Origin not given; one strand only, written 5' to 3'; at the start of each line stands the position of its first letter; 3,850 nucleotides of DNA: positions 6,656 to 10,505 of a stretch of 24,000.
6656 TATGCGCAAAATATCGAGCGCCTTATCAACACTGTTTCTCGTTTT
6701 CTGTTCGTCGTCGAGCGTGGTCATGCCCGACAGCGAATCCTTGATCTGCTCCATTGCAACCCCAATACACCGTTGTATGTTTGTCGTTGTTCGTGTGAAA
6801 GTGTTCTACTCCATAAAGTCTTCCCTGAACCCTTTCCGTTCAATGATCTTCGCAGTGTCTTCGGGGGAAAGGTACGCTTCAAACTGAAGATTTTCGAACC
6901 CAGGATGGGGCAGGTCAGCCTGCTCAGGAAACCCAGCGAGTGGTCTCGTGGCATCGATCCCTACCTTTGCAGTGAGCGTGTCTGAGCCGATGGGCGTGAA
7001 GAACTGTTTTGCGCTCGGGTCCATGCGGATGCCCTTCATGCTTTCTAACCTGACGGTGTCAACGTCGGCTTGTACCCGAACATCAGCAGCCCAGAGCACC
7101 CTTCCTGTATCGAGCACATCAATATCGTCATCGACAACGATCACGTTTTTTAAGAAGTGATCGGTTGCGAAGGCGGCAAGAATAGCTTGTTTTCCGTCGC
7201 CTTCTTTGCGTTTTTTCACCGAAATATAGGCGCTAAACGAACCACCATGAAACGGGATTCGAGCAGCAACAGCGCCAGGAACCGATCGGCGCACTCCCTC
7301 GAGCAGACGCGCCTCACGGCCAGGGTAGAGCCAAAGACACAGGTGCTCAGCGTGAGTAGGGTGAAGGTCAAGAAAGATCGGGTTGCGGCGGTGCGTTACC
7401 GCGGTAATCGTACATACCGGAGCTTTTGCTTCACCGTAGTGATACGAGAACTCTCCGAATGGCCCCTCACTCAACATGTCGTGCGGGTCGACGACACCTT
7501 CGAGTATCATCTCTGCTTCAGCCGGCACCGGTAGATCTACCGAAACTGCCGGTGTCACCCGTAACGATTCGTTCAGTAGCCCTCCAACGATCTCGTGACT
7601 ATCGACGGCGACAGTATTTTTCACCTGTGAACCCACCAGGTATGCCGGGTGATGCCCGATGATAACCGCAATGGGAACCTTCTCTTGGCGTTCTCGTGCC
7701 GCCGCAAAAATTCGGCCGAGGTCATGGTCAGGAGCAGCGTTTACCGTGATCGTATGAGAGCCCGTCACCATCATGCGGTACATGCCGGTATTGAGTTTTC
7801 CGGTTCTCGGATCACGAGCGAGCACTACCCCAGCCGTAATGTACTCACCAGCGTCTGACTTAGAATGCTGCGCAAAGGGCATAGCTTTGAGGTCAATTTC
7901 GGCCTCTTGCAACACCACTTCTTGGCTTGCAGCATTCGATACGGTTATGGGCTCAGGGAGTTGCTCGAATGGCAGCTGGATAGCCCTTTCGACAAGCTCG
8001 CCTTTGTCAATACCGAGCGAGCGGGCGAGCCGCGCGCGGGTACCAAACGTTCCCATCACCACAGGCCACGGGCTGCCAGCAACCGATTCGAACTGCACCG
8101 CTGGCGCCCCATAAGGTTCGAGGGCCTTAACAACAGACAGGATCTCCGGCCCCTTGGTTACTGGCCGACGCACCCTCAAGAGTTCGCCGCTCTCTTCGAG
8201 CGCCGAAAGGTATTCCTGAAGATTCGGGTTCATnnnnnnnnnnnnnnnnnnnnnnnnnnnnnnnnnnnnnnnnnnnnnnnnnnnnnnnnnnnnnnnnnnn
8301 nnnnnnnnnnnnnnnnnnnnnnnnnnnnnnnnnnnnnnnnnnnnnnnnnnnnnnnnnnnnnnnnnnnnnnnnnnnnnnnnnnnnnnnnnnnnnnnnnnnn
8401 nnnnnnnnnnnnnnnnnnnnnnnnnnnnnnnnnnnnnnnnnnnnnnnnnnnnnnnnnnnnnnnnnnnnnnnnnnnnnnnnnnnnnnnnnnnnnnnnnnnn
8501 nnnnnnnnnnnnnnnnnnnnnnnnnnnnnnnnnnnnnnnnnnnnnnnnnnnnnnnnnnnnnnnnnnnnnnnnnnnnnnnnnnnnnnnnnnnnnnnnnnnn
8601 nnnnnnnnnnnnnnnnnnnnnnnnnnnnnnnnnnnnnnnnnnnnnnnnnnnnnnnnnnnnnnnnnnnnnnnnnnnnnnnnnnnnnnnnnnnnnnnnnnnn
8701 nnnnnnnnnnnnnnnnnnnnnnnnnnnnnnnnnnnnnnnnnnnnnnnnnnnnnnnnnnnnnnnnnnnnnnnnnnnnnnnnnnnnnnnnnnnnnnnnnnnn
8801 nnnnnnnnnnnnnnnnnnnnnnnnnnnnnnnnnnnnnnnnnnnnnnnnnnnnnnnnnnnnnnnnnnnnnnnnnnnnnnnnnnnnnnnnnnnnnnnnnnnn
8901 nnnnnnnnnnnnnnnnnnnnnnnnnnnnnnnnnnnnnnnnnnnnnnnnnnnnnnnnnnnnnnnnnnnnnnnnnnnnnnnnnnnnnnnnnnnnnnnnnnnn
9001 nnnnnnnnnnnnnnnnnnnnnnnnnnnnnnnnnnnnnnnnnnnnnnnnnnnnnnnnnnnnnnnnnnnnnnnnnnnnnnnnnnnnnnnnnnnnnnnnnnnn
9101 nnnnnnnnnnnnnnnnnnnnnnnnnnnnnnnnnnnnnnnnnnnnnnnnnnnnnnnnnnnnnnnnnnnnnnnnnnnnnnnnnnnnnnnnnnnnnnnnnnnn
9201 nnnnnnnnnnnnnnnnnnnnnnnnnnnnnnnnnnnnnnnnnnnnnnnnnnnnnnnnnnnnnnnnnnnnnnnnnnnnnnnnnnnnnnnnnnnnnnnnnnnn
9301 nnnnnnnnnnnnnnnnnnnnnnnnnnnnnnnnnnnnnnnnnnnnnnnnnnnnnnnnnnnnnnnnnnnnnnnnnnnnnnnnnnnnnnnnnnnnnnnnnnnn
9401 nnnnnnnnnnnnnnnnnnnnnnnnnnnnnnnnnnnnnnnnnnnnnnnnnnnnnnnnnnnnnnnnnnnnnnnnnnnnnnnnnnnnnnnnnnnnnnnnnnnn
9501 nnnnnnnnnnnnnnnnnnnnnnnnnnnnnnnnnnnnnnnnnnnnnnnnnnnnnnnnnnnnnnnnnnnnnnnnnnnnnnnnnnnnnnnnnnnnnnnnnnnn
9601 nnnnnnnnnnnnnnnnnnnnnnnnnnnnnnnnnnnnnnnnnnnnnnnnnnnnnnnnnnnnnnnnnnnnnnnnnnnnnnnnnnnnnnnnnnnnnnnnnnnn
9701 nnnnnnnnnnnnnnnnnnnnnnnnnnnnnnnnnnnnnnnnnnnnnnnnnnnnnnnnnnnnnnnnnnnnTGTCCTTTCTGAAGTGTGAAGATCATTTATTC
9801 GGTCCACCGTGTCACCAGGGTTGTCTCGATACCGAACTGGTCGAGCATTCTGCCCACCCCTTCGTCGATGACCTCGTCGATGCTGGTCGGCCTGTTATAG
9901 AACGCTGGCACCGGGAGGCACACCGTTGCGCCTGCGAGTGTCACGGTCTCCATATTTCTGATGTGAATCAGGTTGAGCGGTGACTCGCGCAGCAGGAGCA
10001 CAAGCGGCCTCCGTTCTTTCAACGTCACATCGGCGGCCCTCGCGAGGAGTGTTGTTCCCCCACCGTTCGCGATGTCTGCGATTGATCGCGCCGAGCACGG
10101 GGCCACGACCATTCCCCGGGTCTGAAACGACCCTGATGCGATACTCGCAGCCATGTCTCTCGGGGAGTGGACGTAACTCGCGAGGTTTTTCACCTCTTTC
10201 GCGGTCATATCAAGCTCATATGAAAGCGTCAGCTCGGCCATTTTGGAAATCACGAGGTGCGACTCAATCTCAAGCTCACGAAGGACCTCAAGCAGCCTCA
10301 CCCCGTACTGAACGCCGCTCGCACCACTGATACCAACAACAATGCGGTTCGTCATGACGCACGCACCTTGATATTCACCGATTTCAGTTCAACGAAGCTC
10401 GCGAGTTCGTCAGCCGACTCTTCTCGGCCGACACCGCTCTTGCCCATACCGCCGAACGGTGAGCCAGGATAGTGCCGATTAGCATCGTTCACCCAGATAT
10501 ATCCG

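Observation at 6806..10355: HAL-type MIO lyase operonic with a UbiD/UbiX prFMN decarboxylase pair: candidate urocanate decarboxylation route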

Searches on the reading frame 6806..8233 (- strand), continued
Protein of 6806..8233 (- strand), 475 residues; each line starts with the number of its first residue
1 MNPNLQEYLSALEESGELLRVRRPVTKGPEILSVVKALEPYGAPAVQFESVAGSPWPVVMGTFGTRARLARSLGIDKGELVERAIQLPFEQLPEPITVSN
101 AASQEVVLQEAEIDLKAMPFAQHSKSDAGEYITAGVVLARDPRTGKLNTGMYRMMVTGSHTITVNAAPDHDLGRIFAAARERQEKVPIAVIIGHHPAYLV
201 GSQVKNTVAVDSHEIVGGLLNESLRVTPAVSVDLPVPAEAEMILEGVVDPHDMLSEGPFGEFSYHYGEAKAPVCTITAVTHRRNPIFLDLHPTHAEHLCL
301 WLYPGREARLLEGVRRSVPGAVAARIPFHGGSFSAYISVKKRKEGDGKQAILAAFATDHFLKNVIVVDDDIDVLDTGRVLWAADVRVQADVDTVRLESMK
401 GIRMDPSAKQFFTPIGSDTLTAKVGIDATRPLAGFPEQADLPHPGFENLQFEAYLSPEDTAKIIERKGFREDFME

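Call 65: search_protein_families(library=pfam, proteins=[L002:77-934:+, L002:1195-1998:+, L002:2260-3294:+, L002:3152-4429:+, L002:4419-5381:+, L002:5385-6290:+, L002:11280-12161:+, L002:12158-13993:+, L002:14134-14877:+, L002:2278-3579:-], max_evalue=0.00001)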
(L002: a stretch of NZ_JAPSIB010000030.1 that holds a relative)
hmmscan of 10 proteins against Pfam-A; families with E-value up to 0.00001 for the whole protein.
L002:77-934:+ (285 aa): 3 families
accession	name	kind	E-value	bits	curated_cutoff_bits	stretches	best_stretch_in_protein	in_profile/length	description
PF07690.21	MFS_1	-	3.2e-30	105.7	33.4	2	5-230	114-334/347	Major Facilitator Superfamily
PF00083.30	Sugar_tr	-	9.7e-19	68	22.3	1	7-279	134-435/452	Sugar (and other) transporter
PF12832.13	MFS_1_like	-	6.6e-08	32.4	25.2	1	67-237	183-348/373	MFS_1 like family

L002:1195-1998:+ (267 aa): 2 families
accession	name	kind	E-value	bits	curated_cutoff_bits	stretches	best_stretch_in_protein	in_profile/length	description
PF01614.24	IclR_C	-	2.3e-18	66.8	24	1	115-260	29-173/174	Bacterial transcriptional regulator IclR C-terminal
PF09339.16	HTH_IclR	-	1.7e-10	40.9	22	1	19-66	2-49/52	IclR helix-turn-helix domain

L002:2260-3294:+ (344 aa): 4 families
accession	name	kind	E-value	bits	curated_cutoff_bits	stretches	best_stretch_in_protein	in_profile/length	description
PF13416.11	SBP_bac_8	-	3e-27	96.6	27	1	50-299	1-267/279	Bacterial extracellular solute-binding protein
PF13343.11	SBP_bac_6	-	2.1e-21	76.9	24.6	1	96-298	25-225/245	Bacterial extracellular solute-binding protein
PF01547.30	SBP_bac_1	-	2.9e-16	60.8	26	1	49-282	11-307/307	Bacterial extracellular solute-binding protein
PF13531.11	SBP_bac_11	-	1.1e-14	55.2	25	1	38-286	3-223/227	Bacterial extracellular solute-binding protein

L002:3152-4429:+ (425 aa): 2 families
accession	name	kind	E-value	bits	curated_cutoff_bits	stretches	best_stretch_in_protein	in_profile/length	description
PF00005.33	ABC_tran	-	1.4e-35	123.3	25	1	86-227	2-136/137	ABC transporter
PF08402.16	TOBE_2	-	1.5e-09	38.3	21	1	348-413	2-69/76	TOBE domain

L002:4419-5381:+ (320 aa): 1 family
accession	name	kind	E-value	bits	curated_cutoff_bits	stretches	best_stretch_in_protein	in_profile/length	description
PF00528.27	BPD_transp_1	-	1.3e-14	54.8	26.4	1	119-313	1-181/184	Binding-protein-dependent transport system inner membrane component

L002:5385-6290:+ (301 aa): 1 family
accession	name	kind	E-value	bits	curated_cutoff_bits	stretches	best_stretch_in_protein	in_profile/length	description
PF00528.27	BPD_transp_1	-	1.4e-11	44.9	26.4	1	79-252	3-172/184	Binding-protein-dependent transport system inner membrane component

L002:11280-12161:+ (293 aa): 1 family
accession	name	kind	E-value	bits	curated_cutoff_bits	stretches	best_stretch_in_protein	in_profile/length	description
PF01177.27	Asp_Glu_race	-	1.3e-10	41.8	31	0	222-281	152-209/211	Asp/Glu/Hydantoin racemase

L002:12158-13993:+ (611 aa): 3 families
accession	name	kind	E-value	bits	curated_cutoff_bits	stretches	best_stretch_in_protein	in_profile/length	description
PF02775.26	TPP_enzyme_C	-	3.2e-41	141.1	21.9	1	422-567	1-150/151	Thiamine pyrophosphate enzyme, C-terminal TPP binding domain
PF02776.23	TPP_enzyme_N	-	1.5e-31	109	26.8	1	34-145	2-113/119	Thiamine pyrophosphate enzyme, N-terminal TPP binding domain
PF00205.28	TPP_enzyme_M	-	2.1e-22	79.8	30.4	1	221-365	1-137/137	Thiamine pyrophosphate enzyme, central domain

L002:14134-14877:+ (247 aa): 0 families

L002:2278-3579:- (433 aa): 0 families

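Call 66: search_protein_families(library=ncbifam, proteins=[L002:12158-13993:+, L002:11430-12161:+, L002:2260-3294:+, L002:6287-7783:+], max_evalue=1e-8)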
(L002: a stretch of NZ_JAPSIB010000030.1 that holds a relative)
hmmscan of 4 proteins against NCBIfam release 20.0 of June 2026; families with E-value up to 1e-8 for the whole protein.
L002:12158-13993:+ (611 aa): 51 families (the best 25 are shown)
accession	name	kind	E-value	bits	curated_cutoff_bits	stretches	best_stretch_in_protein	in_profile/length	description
NF006052.0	PRK08199.1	subfamily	1e-230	766.8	539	1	29-590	4-557/559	thiamine pyrophosphate protein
NF006187.0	PRK08322.1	equivalog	2.4e-94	316.7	509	1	34-571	3-529/548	acetolactate synthase large subunit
TIGR00118.1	acolac_lg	equivalog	4e-85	286.3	538.35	1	34-573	2-537/557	biosynthetic-type acetolactate synthase large subunit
NF006122.0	PRK08266.1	subfamily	2.7e-83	280.3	571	1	30-580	1-534/543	hypothetical protein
NF006378.0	PRK08617.1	equivalog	7.9e-83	278.7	510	2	30-304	5-278/556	acetolactate synthase AlsS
NF004710.0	PRK06048.1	equivalog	7e-79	265.8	976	1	30-573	5-540/561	acetolactate synthase large subunit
NF006524.0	PRK08978.1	equivalog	1.1e-77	261.6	738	1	34-573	2-527/548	acetolactate synthase 2 catalytic subunit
TIGR02418.1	acolac_catab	equivalog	2.7e-76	257.2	551.1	2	35-304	1-269/539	acetolactate synthase AlsS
NF004919.0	PRK06276.1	equivalog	9.5e-76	255.3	866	1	34-575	2-543/582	acetolactate synthase large subunit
NF005860.0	PRK07789.1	equivalog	1.2e-75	255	881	1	21-575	22-583/615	acetolactate synthase large subunit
NF005584.0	PRK07282.1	equivalog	9.3e-73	245.6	970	1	31-569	8-539/566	acetolactate synthase large subunit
NF005651.0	PRK07418.1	subfamily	2.1e-71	240.9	942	1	25-573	11-562/617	acetolactate synthase large subunit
NF005039.0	PRK06456.1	equivalog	4.7e-69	233.4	868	1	34-574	3-548/572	acetolactate synthase large subunit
NF006377.0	PRK08611.1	equivalog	1.1e-68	232.2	742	1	30-574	1-533/576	pyruvate oxidase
NF006319.0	PRK08527.1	equivalog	1.4e-68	231.7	905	1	32-571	3-539/565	acetolactate synthase large subunit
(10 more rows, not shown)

L002:11430-12161:+ (243 aa): 1 family
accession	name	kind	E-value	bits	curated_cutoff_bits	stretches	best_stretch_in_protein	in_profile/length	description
NF005679.0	PRK07475.1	subfamily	1.2e-80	270.5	231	1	11-242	9-243/246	hypothetical protein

L002:2260-3294:+ (344 aa): 4 families
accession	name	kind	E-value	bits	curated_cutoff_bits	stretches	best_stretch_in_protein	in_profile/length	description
TIGR03261.1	phnS2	equivalog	4.2e-12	45.8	392.75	1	139-292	137-287/334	putative 2-aminoethylphosphonate ABC transporter substrate-binding protein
TIGR03227.1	PhnS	equivalog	8.2e-11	41.4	395.3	1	11-286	13-294/360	2-aminoethylphosphonate ABC transporter substrate-binding protein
NF007048.0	PRK09501.1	equivalog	2.8e-10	39.6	582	1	136-307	142-310/348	spermidine/putrescine ABC transporter substrate-binding protein PotD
NF011620.1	PRK15046.1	equivalog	4.6e-09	35.5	310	0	15-286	7-283/334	2-aminoethylphosphonate ABC transporter substrate-binding protein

L002:6287-7783:+ (498 aa): 39 families (the best 25 are shown)
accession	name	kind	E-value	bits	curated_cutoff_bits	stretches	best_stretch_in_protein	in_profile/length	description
TIGR01804.1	BADH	equivalog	1.3e-120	403.1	668.6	1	28-489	1-467/467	betaine-aldehyde dehydrogenase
NF010000.0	PRK13473.1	subfamily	5e-114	381.5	615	1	28-494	6-473/475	aminobutyraldehyde dehydrogenase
NF009725.0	PRK13252.1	equivalog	2.5e-112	375.8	593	1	26-495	8-481/488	betaine-aldehyde dehydrogenase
TIGR02299.1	HpaE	equivalog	2.6e-109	366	638.35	1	27-495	3-478/488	5-carboxymethyl-2-hydroxymuconate semialdehyde dehydrogenase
NF045736.1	PaDhStyDRhodo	equivalog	2.7e-109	365.9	800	1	26-493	4-477/479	phenylacetaldehyde dehydrogenase StyD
NF045735.1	PaDhStyDPseudo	equivalog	6.7e-105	351.5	850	1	28-493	6-481/483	phenylacetaldehyde dehydrogenase StyD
TIGR03216.1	OH_muco_semi_DH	equivalog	1.1e-100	337.6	693.25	1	26-494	2-480/481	2-hydroxymuconic semialdehyde dehydrogenase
NF050026.1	AcaldDHExaC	equivalog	9.1e-96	321.4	900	1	26-491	17-491/503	acetaldehyde dehydrogenase ExaC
NF042993.1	AlphKGSA_gudD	equivalog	1.6e-93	314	770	1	26-492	5-479/481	alpha-ketoglutaric semialdehyde dehydrogenase GucD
NF006916.0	PRK09407.1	equivalog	5.5e-93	312.3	521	1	39-492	35-491/526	succinic semialdehyde dehydrogenase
TIGR01780.1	SSADH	subfamily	3.8e-92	309.5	646.35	1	44-487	3-446/448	succinate-semialdehyde dehydrogenase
NF007352.0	PRK09847.1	equivalog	1.4e-88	297.6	850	1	28-494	23-492/495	aldehyde dehydrogenase PuuC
NF040648.1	lactal_redase_Meth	equivalog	9e-87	292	650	1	29-479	3-448/463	lactaldehyde dehydrogenase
TIGR03374.1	ABALDH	equivalog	8.4e-84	282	909.3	1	41-493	19-471/472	aminobutyraldehyde dehydrogenase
NF052305.1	DioxValDhHalo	equivalog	6e-83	279.4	750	1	26-479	6-467/483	2,5-dioxovalerate dehydrogenase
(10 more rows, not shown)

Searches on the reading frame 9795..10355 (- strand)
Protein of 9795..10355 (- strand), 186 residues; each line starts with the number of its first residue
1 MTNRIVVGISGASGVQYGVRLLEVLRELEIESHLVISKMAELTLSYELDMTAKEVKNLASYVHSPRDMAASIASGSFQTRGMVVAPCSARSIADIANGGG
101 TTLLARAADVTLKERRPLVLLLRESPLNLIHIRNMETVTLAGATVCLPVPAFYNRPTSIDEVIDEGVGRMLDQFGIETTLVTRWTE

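Call 4: search_protein_families(library=pfam, proteins=[window:9795-10355:-])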
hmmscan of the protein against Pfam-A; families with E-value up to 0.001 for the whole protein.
window:9795-10355:- (186 aa): 1 family
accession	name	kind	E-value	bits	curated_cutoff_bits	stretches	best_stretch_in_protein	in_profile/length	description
PF02441.25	Flavoprotein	-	8.5e-39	133.2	22.7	1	4-170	2-158/162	Flavoprotein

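Call 5: search_protein_families(library=ncbifam, proteins=[window:9795-10355:-])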
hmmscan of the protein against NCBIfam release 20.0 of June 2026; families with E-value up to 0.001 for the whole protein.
window:9795-10355:- (186 aa): 7 families
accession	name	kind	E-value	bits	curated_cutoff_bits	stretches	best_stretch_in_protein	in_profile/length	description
NF004685.0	PRK06029.1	subfamily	3.2e-72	242.6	188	1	3-185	2-185/187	UbiX family flavin prenyltransferase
NF041206.1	VdcB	exception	2.3e-70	236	290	1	4-185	1-183/184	non-oxidative hydroxyarylic acid decarboxylases subunit B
TIGR00421.1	ubiX_pad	subfamily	3.4e-67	225.7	108.9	1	4-184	1-181/181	UbiX family flavin prenyltransferase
NF041218.1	BagM_FevK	exception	1.5e-60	204.3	420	1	4-185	2-184/215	bagremycin/ferroverdin biosynthesis UbiX family decarboxylase BagM/FevK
TIGR02699.1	archaeo_AfpA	hypoth_equivalog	0.00016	21.3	192.45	1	21-121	20-121/174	archaeoflavoprotein AfpA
NF006161.0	PRK08305.1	equivalog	0.00043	20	156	1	82-122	88-128/196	dipicolinate synthase subunit B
TIGR02852.1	spore_dpaB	equivalog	0.00099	18.5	229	0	82-122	83-123/187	dipicolinate synthase subunit B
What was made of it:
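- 9795..10355 (-): UbiX flavin prenyltransferase, which makes prFMN. TIGR00421 scores 225.7 against 108.9 (call 5).
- On UbiD family prFMN (de)carboxylase: ubiX at 9795-10355, above the NF004685 cutoff (call 5).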
